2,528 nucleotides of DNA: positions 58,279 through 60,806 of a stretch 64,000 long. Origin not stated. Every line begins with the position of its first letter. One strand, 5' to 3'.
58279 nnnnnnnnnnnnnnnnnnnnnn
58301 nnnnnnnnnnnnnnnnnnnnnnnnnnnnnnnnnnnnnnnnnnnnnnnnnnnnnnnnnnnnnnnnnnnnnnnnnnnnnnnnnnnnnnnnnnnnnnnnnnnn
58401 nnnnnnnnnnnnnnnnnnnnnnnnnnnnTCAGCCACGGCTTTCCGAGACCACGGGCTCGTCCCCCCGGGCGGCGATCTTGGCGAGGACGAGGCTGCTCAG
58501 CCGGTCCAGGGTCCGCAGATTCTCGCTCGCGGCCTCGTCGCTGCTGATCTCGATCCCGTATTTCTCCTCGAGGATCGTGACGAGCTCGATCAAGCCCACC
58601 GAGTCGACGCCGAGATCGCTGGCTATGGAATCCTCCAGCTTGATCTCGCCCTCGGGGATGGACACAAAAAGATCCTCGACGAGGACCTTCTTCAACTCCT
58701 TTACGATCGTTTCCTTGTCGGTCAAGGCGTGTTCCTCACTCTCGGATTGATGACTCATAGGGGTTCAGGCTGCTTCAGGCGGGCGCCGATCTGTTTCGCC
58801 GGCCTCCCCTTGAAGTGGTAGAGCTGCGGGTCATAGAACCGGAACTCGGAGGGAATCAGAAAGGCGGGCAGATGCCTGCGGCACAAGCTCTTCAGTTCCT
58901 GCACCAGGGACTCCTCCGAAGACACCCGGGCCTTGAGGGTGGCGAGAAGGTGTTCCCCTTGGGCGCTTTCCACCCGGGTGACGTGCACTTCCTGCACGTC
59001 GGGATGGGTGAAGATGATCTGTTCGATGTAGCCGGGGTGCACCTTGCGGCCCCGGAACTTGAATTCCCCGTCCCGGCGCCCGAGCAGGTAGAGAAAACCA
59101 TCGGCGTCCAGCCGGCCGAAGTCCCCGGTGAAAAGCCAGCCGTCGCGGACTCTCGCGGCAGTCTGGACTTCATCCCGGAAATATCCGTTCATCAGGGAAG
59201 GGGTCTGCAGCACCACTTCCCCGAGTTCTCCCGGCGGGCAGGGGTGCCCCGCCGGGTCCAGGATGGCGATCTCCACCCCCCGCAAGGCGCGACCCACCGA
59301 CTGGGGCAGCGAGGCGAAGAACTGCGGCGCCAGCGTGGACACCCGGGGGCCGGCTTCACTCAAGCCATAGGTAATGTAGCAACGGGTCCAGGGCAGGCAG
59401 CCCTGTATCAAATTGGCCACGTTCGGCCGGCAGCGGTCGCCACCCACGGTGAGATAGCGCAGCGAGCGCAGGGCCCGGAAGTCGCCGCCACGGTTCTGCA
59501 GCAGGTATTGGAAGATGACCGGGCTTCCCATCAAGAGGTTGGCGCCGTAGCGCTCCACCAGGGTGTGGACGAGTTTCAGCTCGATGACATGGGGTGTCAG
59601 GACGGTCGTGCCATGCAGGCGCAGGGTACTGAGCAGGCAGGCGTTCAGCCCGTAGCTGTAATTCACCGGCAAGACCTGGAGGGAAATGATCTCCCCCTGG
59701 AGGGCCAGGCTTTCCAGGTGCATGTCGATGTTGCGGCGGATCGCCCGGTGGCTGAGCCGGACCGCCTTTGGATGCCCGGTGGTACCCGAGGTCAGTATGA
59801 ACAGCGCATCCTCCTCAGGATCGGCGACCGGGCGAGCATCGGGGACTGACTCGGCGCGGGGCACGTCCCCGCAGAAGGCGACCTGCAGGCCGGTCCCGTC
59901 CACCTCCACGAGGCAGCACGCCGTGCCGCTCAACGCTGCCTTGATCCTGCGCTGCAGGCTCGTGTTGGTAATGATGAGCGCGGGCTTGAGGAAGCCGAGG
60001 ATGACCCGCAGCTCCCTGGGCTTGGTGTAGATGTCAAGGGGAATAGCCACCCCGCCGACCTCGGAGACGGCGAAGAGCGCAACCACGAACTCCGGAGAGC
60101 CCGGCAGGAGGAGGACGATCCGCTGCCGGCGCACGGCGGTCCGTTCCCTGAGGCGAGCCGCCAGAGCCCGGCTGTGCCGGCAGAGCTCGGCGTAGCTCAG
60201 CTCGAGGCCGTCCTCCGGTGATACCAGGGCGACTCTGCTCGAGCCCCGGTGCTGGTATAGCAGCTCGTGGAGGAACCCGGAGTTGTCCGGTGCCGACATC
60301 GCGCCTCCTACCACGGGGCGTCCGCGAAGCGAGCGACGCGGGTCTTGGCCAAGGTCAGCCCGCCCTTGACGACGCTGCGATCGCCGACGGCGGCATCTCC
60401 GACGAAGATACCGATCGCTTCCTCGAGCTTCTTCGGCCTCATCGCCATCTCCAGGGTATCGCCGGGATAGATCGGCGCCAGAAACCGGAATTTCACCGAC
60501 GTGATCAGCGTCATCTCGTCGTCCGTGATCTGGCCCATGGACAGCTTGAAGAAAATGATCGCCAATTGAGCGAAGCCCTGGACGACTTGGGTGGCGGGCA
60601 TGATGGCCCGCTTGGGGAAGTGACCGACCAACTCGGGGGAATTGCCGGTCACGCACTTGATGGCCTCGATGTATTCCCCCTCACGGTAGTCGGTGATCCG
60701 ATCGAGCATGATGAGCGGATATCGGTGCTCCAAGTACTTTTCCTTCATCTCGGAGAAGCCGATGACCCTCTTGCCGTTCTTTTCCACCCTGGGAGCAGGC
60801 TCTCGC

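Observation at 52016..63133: Uncharacterised type II PKS/FAS-like cluster: acyl-AMP ligase + ACP + KS/Cys-less KS + hotdog dehydratase, combined with a crotonase, two MDR reductases, an extra FabF and two alpha/beta hydrolases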

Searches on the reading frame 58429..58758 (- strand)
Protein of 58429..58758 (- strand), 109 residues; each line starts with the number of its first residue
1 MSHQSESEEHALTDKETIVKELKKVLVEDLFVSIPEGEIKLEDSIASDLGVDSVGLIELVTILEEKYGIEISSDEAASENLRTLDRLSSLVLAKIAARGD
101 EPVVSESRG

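Call 6: search_protein_families(library=pfam, proteins=[window:58429-58758:-], max_evalue=0.01)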
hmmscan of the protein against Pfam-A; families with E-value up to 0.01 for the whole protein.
window:58429-58758:- (109 aa): 1 family
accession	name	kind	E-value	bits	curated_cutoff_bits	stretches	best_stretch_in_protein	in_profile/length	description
PF00550.31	PP-binding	-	8.5e-10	39.2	20.8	1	23-88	4-64/67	Phosphopantetheine attachment site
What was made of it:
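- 58429..58758 (-): Dedicated acyl carrier protein (LGVDS motif). Pfam PP-binding (call 6).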

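Call 8: search_protein_families(library=ncbifam, proteins=[window:58429-58758:-], max_evalue=0.001)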
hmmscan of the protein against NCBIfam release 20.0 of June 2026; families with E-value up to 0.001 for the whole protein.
window:58429-58758:- (109 aa): 15 families
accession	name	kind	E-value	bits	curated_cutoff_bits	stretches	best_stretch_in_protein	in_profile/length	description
NF058660.1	cispen_ACP_AmcB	equivalog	1.6e-20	73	80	1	18-92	2-76/80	cispentacin biosynthesis acyl carrier protein AmcB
NF002148.0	PRK00982.1-2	subfamily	6.5e-12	45.1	71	1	15-84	2-67/79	acyl carrier protein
NF002149.0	PRK00982.1-3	equivalog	3.8e-11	42.8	106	1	17-77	3-61/78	acyl carrier protein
TIGR00517.1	acyl_carrier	equivalog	1e-10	41.3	70.45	1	16-77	2-61/77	acyl carrier protein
NF002150.0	PRK00982.1-4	subfamily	1.8e-10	40.9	66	1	14-91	2-75/80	acyl carrier protein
NF002147.0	PRK00982.1-1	equivalog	9e-10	38.3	84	1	14-85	4-71/83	acyl carrier protein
NF002151.0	PRK00982.1-5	equivalog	3.7e-09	36.6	92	1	18-83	4-65/78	acyl carrier protein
NF040636.1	AcpM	exception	7.9e-08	32.2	146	1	14-86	2-70/93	meromycolate extension acyl carrier protein AcpM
NF006617.0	PRK09184.1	subfamily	1.3e-07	31.5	70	1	11-91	7-87/96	phosphopantetheine-binding protein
NF052616.1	ACP_for_OlsHI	equivalog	1.2e-06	28.8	130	1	45-96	31-82/83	ornithine lipid biosynthesis acyl carrier protein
NF009104.0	PRK12449.1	equivalog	2.7e-06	27.2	70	1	16-86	4-70/80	acyl carrier protein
NF003757.0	PRK05350.1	equivalog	2.9e-06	27.3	65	1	13-85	2-70/83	acyl carrier protein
NF005798.0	PRK07639.1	equivalog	8.9e-05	22.8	100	1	40-91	27-78/91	petrobactin biosynthesis protein AsbD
NF004533.0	PRK05883.1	equivalog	0.00021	21.1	72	1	12-95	18-97/100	acyl carrier protein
NF006031.0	PRK08172.1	equivalog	0.0007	20.2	76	1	21-88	8-71/82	acyl carrier protein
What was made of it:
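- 58429..58758 (-): The best NCBIfam hit is AmcB at 73 bits against a cutoff of 80 (call 8).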

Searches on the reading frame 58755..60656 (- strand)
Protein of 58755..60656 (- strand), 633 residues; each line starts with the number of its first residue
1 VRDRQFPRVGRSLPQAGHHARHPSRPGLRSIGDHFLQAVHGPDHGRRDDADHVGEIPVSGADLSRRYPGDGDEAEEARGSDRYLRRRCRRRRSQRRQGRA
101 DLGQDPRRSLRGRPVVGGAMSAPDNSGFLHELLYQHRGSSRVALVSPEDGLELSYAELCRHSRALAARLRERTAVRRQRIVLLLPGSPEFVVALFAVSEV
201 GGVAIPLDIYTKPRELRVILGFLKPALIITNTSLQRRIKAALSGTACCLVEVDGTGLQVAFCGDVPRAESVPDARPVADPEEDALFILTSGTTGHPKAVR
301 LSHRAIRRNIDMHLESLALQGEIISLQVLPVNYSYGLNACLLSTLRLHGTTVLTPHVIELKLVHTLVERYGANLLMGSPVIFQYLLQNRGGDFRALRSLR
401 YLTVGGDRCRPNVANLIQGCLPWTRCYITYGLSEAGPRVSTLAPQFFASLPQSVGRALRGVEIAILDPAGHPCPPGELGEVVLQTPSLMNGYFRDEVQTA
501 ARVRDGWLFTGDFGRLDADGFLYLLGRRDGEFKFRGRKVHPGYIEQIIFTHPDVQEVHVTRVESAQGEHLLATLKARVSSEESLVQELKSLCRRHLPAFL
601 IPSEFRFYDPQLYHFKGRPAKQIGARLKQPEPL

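Call 6: search_protein_families(library=pfam, proteins=[window:58755-60656:-], max_evalue=0.01)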
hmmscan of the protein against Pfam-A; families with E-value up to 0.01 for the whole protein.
window:58755-60656:- (633 aa): 2 families
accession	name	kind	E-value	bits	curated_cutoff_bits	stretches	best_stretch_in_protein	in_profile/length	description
PF00501.34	AMP-binding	-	3.6e-63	214.1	29.9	1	139-493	9-384/384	AMP-binding enzyme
PF13193.12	AMP-binding_C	-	1.5e-07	32.7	24.5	1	544-609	2-67/76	AMP-binding enzyme C-terminal domain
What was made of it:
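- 58755..60299 (-): Acyl-AMP/ACP ligase that loads the starter acid. Its stop overlaps the ACP start (ATGA). Pfam AMP-binding and AMP-binding_C (call 6).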

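Call 8: search_protein_families(library=ncbifam, proteins=[window:58755-60656:-], max_evalue=0.001)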
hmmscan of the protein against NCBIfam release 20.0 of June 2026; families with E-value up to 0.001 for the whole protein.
window:58755-60656:- (633 aa): 107 families (the best 25 are shown)
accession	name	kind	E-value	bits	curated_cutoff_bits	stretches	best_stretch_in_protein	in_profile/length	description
NF004837.0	PRK06187.1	subfamily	1.8e-70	237.7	476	1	132-609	13-503/531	long-chain-fatty-acid--CoA ligase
TIGR03098.1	ligase_PEP_1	hypoth_equivalog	7.1e-62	209.5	592.35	1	129-608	2-498/517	acyl-CoA ligase (AMP-forming), exosortase A system-associated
TIGR01733.1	AA-adenyl-dom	subfamily_domain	7.6e-59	199.5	317.4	1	154-559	1-409/409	amino acid adenylation domain-containing protein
NF004511.1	PRK05852.1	equivalog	1.6e-57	195.3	650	1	141-607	15-483/505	FadD7 family fatty acid--CoA ligase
NF006182.0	PRK08316.1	subfamily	4.7e-57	193.7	663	1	137-609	23-498/523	fatty acyl-CoA synthetase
NF005801.1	PRK07656.1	equivalog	1.1e-52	179.4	657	1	149-610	23-485/500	FadD3 family acyl-CoA ligase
NF005307.0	PRK06839.1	equivalog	1.9e-50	172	748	1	140-609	17-474/496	o-succinylbenzoate--CoA ligase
NF052269.1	Staph_lig_FadD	equivalog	8.3e-49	166.2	650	1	139-606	14-471/499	long-chain-fatty-acid--CoA ligase FadD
NF052580.1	Str24CoAsynCasG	equivalog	1.9e-48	165.1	750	1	144-612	58-533/548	steroid-24-oyl-CoA synthetase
NF009233.0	PRK12583.1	subfamily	7.6e-48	163.2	832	1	287-609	207-531/558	fatty acid CoA ligase family protein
NF006181.0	PRK08314.1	subfamily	1.3e-47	162.3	705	2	277-609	200-535/563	long-chain-fatty-acid--CoA ligase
TIGR01923.1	menE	equivalog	2.7e-46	158.3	330.15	1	154-613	1-431/442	o-succinylbenzoate--CoA ligase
NF053567.1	HBDA_AROS1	equivalog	3.8e-45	154.2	1000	1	141-609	30-500/523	3-hydroxybenzoate--CoA ligase HbdA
NF058661.1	cispen_AMP_AmcH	equivalog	4.8e-45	153.9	370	1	163-604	28-441/458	adenylate-forming 2-oxoglutaryl-ACP ligase AmcH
NF002966.0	PRK03640.1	equivalog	1.4e-44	152.5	556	1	141-608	18-460/483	o-succinylbenzoate--CoA ligase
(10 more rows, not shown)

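Call 44: search_solved_structures(query=window:58755-60302:-, max_evalue=1e-30)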
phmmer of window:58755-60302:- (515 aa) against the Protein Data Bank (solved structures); distinct sequences matched with E-value up to 1e-30: 32.
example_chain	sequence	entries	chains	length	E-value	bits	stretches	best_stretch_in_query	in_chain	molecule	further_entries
3a9u_A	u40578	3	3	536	2.4e-45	158.4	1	19-455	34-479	4-coumarate--CoA ligase | 4-coumarate:CoA ligase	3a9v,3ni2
5bsw_A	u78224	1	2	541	2.9e-42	148.2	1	20-461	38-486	4-coumarate--CoA ligase 2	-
5bsm_A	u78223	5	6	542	8.9e-42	146.6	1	20-461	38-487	4-coumarate--CoA ligase 2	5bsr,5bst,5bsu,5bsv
6mfy_A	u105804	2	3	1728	2e-41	145.4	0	25-488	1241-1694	Linear gramicidin synthase subunit A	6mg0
9be3_A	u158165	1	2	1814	2.2e-41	145.3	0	25-488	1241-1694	Linear gramicidin synthase subunit A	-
9be4_A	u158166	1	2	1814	2.2e-41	145.3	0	25-488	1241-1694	Linear gramicidin synthase subunit A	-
9meh_A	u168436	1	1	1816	2.2e-41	145.3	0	25-488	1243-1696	Linear gramicidin synthase subunit A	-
6mfz_A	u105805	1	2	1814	2.4e-41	145.2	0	25-488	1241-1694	Linear gramicidin synthase subunit A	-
5u95_A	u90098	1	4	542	6e-41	143.8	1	20-461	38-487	4-coumarate--CoA ligase 2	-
8wev_A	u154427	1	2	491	4.9e-40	140.8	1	30-491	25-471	Feruloyl-CoA Synthetase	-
8weu_A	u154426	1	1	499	5.1e-40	140.8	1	30-491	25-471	Fatty-acyl-CoA synthase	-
3tsy_A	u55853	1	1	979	6.9e-40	140.3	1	10-461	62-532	Fusion Protein 4-coumarate--CoA ligase 1, Resveratrol synthase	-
8xjz_C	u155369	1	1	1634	4.8e-39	137.5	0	21-485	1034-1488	Peptide synthetase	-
3wvn_A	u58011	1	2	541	5.8e-39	137.3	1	9-437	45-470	Non-ribosomal peptide synthetase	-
5wm2_A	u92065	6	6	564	4e-35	124.6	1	22-500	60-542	Salicylate-AMP ligase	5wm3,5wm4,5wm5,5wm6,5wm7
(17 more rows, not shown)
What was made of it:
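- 58755..60299 (-): Generic by NCBIfam and PDB: AmcH model 154 bits against a cutoff of 370, and the best PDB match is 4-coumarate-CoA ligase at 158 bits (calls 8, 44).
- The ligase looks like generic fatty-acyl or aryl-CoA ligases (calls 8, 44).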
